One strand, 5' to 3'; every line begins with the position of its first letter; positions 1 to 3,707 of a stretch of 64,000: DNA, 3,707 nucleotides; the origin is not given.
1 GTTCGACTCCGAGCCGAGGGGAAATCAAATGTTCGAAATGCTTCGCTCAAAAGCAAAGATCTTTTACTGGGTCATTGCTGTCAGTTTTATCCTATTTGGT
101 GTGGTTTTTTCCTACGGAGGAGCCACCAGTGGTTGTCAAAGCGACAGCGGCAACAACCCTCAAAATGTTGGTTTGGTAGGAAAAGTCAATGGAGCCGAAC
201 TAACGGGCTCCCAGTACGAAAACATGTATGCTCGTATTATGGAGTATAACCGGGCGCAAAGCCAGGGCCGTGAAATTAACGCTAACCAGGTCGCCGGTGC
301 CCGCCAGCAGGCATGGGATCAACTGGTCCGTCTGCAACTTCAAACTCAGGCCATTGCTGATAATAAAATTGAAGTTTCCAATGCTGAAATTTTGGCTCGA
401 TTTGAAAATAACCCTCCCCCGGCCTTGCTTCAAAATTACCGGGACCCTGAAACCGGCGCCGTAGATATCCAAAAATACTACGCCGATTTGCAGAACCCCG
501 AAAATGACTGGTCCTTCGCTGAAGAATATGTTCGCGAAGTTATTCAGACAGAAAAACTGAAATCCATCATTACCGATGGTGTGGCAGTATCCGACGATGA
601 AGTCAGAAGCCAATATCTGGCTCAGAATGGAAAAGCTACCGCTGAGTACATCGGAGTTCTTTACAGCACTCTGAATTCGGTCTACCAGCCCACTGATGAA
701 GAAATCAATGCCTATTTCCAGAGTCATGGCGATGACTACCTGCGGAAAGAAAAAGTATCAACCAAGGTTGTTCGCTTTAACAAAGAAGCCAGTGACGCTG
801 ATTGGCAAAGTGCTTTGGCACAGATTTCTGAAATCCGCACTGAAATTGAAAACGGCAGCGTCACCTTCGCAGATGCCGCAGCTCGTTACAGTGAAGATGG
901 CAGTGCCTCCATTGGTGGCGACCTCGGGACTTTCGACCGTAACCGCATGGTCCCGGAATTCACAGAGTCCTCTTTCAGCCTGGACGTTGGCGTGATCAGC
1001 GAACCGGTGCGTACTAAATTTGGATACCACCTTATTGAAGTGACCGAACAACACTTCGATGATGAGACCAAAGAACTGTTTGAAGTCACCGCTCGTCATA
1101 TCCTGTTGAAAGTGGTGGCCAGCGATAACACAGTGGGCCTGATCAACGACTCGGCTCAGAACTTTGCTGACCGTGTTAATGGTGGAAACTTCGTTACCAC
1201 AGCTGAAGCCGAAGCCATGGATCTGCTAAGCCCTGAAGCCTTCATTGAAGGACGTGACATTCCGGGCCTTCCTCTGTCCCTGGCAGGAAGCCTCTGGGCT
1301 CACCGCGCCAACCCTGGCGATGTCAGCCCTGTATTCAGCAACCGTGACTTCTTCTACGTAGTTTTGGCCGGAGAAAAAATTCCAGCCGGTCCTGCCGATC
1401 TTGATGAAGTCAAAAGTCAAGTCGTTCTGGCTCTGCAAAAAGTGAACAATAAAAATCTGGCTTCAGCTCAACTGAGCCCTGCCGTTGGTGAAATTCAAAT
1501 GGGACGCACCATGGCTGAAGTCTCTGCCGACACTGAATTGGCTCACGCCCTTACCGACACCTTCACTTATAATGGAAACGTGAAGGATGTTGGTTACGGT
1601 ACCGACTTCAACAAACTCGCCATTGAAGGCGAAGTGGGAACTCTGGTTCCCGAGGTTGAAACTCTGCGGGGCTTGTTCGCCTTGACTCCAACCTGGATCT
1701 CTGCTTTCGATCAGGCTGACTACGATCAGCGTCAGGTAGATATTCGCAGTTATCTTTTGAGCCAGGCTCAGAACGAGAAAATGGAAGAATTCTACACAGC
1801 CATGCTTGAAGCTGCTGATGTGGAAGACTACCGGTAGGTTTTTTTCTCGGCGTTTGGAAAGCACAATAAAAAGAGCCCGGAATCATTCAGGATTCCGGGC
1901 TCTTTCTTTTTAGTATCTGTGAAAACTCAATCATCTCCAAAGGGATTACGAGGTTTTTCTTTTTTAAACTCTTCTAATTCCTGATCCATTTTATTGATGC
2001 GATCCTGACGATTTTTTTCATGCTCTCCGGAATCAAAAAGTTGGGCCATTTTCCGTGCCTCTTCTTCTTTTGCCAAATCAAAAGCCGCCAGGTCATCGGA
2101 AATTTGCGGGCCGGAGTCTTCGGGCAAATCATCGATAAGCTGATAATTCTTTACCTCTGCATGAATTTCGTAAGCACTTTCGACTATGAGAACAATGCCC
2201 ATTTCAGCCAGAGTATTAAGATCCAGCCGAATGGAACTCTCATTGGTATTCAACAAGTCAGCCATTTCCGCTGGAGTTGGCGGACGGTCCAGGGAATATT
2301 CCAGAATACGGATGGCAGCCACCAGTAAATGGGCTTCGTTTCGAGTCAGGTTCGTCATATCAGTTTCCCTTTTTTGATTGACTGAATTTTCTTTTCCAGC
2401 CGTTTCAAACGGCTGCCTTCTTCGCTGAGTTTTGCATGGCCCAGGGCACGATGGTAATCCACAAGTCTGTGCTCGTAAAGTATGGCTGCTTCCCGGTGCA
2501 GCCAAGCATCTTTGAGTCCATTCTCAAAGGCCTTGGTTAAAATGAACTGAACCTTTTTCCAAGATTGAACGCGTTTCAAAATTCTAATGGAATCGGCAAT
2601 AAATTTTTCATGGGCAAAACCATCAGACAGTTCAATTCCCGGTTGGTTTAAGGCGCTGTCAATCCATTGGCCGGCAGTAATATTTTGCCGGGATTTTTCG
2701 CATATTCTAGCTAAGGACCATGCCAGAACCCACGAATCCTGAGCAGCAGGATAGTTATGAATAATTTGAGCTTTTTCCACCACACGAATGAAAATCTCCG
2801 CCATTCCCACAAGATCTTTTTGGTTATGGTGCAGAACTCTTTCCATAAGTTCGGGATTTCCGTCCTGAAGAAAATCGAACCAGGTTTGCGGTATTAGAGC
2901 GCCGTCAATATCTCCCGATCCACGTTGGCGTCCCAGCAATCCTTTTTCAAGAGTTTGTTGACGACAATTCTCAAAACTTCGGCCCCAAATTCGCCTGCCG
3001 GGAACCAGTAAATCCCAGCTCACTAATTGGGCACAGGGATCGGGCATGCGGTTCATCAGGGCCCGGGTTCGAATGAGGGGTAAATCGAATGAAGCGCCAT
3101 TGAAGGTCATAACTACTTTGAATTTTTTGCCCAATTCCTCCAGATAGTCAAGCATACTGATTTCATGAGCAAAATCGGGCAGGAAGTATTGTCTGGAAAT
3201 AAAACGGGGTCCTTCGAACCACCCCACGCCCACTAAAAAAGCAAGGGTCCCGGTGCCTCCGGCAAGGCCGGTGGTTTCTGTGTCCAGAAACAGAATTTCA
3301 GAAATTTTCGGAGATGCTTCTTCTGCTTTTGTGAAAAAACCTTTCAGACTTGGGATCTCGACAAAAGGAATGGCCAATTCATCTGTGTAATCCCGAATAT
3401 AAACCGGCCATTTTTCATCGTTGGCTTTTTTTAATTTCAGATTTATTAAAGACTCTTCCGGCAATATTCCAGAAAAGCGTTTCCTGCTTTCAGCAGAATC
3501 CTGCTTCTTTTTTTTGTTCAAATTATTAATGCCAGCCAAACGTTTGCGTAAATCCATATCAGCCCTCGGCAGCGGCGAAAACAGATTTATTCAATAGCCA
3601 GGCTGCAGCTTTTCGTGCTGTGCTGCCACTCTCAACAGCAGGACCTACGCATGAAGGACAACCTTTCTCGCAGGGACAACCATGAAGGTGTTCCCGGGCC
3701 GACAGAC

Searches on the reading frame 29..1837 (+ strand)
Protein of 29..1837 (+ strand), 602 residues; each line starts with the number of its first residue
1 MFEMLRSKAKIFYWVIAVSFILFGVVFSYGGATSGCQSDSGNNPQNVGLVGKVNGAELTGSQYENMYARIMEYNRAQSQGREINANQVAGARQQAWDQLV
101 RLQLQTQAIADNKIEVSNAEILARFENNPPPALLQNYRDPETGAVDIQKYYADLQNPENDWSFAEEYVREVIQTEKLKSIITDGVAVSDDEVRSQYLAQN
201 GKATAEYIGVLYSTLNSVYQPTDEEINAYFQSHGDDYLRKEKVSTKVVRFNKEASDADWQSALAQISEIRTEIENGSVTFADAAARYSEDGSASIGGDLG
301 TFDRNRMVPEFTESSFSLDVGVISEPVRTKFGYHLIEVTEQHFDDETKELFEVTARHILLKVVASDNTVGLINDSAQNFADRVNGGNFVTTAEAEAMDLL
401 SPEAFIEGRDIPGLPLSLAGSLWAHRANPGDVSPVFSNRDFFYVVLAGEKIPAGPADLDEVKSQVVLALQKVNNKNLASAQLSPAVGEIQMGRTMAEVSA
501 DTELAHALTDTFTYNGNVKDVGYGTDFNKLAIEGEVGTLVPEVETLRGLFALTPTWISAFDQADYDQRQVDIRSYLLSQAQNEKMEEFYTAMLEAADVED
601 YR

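Call 65: search_protein_families(library=pfam, proteins=[window:29-1837:+], max_evalue=0.0001)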
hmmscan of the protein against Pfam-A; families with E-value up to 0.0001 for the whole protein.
window:29-1837:+ (602 aa): 5 families
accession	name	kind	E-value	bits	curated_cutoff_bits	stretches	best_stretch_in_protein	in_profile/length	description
PF00639.27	Rotamase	-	9.8e-23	81.4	21.7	1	249-339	5-96/97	PPIC-type PPIASE domain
PF13616.12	Rotamase_3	-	4.8e-21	75.9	22.5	1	243-341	18-115/116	PPIC-type PPIASE domain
PF13623.11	SurA_N_2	-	8.6e-20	71.5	28.5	1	3-150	2-141/145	SurA-like N-terminal domain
PF13145.12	Rotamase_2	-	1.8e-17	64.7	27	1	221-342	1-109/121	PPIC-type PPIASE domain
PF13624.11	SurA_N_3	-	2.5e-15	57.1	27.2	1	1-157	1-141/162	SurA-like N-terminal domain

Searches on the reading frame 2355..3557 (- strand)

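Call 64: search_protein_families(library=pfam, proteins=[window:2355-3557:-], max_evalue=0.0001)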
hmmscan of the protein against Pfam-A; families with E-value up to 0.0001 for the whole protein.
window:2355-3557:- (400 aa): 1 family
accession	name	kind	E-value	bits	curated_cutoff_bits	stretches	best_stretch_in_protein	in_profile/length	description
PF13482.12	RNase_H_2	-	6e-32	111.3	22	1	89-257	1-162/165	RNase_H superfamily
